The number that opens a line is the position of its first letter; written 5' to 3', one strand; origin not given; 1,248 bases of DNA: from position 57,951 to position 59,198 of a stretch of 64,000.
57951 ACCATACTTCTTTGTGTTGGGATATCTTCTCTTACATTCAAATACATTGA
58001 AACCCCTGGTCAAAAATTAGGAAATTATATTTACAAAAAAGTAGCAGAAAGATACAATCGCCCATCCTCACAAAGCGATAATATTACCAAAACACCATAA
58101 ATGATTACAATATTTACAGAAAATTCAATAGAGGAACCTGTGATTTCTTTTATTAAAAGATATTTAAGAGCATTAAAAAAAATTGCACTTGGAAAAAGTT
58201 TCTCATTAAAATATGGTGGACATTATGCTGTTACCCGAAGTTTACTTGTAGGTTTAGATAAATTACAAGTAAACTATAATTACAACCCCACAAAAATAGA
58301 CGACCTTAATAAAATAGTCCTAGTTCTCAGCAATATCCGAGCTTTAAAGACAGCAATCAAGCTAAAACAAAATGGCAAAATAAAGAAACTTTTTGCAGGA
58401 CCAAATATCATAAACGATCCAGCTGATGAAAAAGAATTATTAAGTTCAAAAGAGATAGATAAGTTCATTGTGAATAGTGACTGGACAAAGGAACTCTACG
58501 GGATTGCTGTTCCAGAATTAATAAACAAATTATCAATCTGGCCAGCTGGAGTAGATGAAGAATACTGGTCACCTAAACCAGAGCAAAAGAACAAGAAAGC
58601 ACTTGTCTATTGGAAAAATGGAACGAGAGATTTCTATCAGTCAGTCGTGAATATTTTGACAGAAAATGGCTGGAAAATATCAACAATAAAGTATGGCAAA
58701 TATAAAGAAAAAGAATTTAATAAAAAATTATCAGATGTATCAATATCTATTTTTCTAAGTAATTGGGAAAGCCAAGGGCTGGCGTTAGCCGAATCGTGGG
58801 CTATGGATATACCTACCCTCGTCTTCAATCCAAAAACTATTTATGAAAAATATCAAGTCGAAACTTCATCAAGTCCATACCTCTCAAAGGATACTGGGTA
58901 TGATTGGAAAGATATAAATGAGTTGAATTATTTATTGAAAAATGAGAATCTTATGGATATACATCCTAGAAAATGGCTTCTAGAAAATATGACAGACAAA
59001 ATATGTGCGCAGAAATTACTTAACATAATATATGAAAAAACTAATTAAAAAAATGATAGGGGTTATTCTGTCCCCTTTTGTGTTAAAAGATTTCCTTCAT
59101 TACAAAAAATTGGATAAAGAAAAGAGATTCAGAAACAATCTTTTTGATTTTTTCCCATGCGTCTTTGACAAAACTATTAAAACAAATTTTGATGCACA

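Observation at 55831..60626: Helicobacter-like FutA (GT10) and FutC (GT11) homologues in one operon, possibly horizontally acquired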

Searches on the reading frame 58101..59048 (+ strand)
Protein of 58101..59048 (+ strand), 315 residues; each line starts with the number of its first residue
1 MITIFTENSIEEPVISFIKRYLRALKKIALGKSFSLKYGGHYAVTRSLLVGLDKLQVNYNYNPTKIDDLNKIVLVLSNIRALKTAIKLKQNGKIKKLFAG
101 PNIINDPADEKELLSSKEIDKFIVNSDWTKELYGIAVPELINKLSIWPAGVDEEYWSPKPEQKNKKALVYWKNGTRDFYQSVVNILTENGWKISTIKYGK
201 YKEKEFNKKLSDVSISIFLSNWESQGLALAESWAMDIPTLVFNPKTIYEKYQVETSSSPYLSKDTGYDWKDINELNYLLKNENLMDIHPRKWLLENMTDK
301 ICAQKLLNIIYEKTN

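Call 3: search_protein_families(library=pfam, proteins=[window:58101-59048:+], max_evalue=0.01)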
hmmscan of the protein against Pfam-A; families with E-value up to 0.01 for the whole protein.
window:58101-59048:+ (315 aa): 1 family
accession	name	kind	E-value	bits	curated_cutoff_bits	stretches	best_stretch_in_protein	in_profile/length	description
PF00534.26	Glycos_transf_1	-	0.009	16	26.4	0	201-282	81-159/172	Glycosyl transferases group 1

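Call 4: search_protein_families(library=ncbifam, proteins=[window:58101-59048:+], max_evalue=0.01)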
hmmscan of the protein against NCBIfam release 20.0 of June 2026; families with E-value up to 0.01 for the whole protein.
window:58101-59048:+ (315 aa): 0 families

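Call 40: find_homologous_proteins(query=window:58101-59045:+, max_evalue=0.001)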
Query window:58101-59045:+ (315 aa): 57 proteins with E <= 0.001 among 2636 candidates.
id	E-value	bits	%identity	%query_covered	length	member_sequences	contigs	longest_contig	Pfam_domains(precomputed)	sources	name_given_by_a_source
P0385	1.0e-204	697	100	100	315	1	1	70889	-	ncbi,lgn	ncbi:MAG: hypothetical protein WCC74_00875 [Minisyncoccia bacterium]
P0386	7.8e-132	457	68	98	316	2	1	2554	-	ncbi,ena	-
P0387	6.6e-77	277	48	89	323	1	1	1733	-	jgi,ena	-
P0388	2.3e-76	275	45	98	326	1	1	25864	-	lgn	-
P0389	1.1e-75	273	46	94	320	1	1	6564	-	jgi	jgi:glycosyltransferase involved in cell wall biosynthesis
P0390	2.5e-74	268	47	89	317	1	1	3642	PF00534.27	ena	-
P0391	7.6e-73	263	48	88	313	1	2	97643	-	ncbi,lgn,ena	-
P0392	3.1e-72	261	43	97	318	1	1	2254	-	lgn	-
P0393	3.4e-72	261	44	98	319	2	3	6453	-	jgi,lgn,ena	-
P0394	4.7e-72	261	46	86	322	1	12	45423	-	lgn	-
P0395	5.4e-71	257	49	87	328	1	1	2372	-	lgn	-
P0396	4.5e-70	254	41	98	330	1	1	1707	-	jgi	jgi:hypothetical protein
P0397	5.7e-70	254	43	94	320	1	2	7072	-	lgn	-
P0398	2.6e-69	252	41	97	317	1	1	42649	-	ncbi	-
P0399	9.4e-69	250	41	98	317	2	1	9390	PF13692.13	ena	-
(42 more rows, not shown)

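Call 47: predict_structure(alignment_id=A2)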
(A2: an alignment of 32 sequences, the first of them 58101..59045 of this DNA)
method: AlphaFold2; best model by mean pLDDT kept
length: 315 residues; sequences in the alignment: 32
mean_pLDDT: 94.0   pTM: 0.90
mean pLDDT of the five models: 94.0, 93.7, 93.5, 91.2, 90.7
residues with pLDDT >= 90: 267; 70-90: 43; 50-70: 3; < 50: 2
segments of 3 or more residues with pLDDT < 50: none
pLDDT, mean of each block of 10 residues (from residue 1): 95 90 90 82 95 98 96 97 98 98 93 97 96 96 97 94 87 95 98 96 95 96 93 98 88 90 96 97 93 98 97 65
secondary structure, 60 per line:
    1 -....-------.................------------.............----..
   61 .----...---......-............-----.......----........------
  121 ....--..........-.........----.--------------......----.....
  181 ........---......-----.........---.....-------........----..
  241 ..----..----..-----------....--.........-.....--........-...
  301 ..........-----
elements in order: E2-5 H13-29 H42-54 E59-61 E72-77 H79-90 E96-102 H107-114 E121-124 H127-136 H138-143 E144-146 E166-171 H176-188 E192-197 H203-211 E215-219 H227-234 E239-242 E266-269 H272-280 H282-286 H289-296 H299-310

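Call 51: fold_search(model_id=the predicted structure, library=pdb)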
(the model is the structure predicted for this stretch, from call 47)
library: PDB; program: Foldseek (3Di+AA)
matches with E <= 10: 1555; with E <= 0.001: 101
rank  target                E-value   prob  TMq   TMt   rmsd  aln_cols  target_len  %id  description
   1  8xsh                  4.1e-09  1.00  0.58  0.55   6.0       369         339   14  Crystal structure of the Actinobacillus minor NM305 glucosyltransferase (released 2025-01-15)
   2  8xsg                  1.3e-08  1.00  0.57  0.53   6.1       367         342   14  Crystal structure of the Actinobacillus minor NM305 glucosyltransferase in complex with UDP (released 2025-01-15)
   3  3c4q_B                1.9e-08  1.00  0.56  0.46   6.4       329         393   13  Structure of the retaining glycosyltransferase MshA : The first step in mycothiol biosynthesis. Organism : Corynebacte (released 2008-04-01)
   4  8dvz                  3.1e-08  1.00  0.54  0.47  10.4       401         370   12  Structure of the Campylobacter concisus glycosyltransferase PglA R282V variant (released 2024-01-17)
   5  8vrf_A                3.5e-08  1.00  0.52  0.38  11.4       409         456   12  Sucrose-phosphate synthase-like protein from Leishmania major (released 2025-08-13)
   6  8vrf_B                4.2e-08  1.00  0.55  0.39  11.3       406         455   10  Sucrose-phosphate synthase-like protein from Leishmania major (released 2025-08-13)
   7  7qsg_A                7.2e-08  1.00  0.59  0.51   6.5       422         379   12  Methylmannose polysaccharide mannosyltransferase from M. hassiacum (released 2023-01-25)
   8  9dcm_B                7.6e-08  1.00  0.45  0.33  12.8       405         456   11  Sucrose-phosphate synthase from Leishmania major (released 2025-10-29)
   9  7qsg_B                8.6e-08  1.00  0.55  0.56   6.5       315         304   12  Methylmannose polysaccharide mannosyltransferase from M. hassiacum (released 2023-01-25)
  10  8uag                  9.1e-08  1.00  0.54  0.39  11.3       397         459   11  Sucrose-phosphate synthase-like protein from Leishmania major (released 2024-12-18)
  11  3mbo_G                1.4e-07  1.00  0.61  0.54  10.1       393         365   15  Crystal Structure of the Glycosyltransferase BaBshA bound with UDP and L-malate (released 2010-09-29)
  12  3c4q_A                1.6e-07  1.00  0.62  0.51   7.1       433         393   11  Structure of the retaining glycosyltransferase MshA : The first step in mycothiol biosynthesis. Organism : Corynebacte (released 2008-04-01)
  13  3c48_A                2.8e-07  1.00  0.40  0.33  13.1       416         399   11  Structure of the retaining glycosyltransferase MshA: The first step in mycothiol biosynthesis. Organism: Corynebacteri (released 2008-03-25)
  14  8k5u_A                4.8e-07  1.00  0.57  0.57   4.8       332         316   11  Se-glycosyltransferase RsSenB (released 2024-02-07)
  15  3mbo_C                4.8e-07  1.00  0.58  0.50  10.5       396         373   16  Crystal Structure of the Glycosyltransferase BaBshA bound with UDP and L-malate (released 2010-09-29)
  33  3mbo_E                2.7e-06  1.00  0.56  0.48  10.1       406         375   15  Crystal Structure of the Glycosyltransferase BaBshA bound with UDP and L-malate (released 2010-09-29)
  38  3mbo_D                4.6e-06  1.00  0.58  0.50   9.7       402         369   16  Crystal Structure of the Glycosyltransferase BaBshA bound with UDP and L-malate (released 2010-09-29)
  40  3mbo_A                4.9e-06  1.00  0.54  0.47  10.7       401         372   14  Crystal Structure of the Glycosyltransferase BaBshA bound with UDP and L-malate (released 2010-09-29)
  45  3mbo_F                6.9e-06  1.00  0.58  0.50   9.7       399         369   14  Crystal Structure of the Glycosyltransferase BaBshA bound with UDP and L-malate (released 2010-09-29)
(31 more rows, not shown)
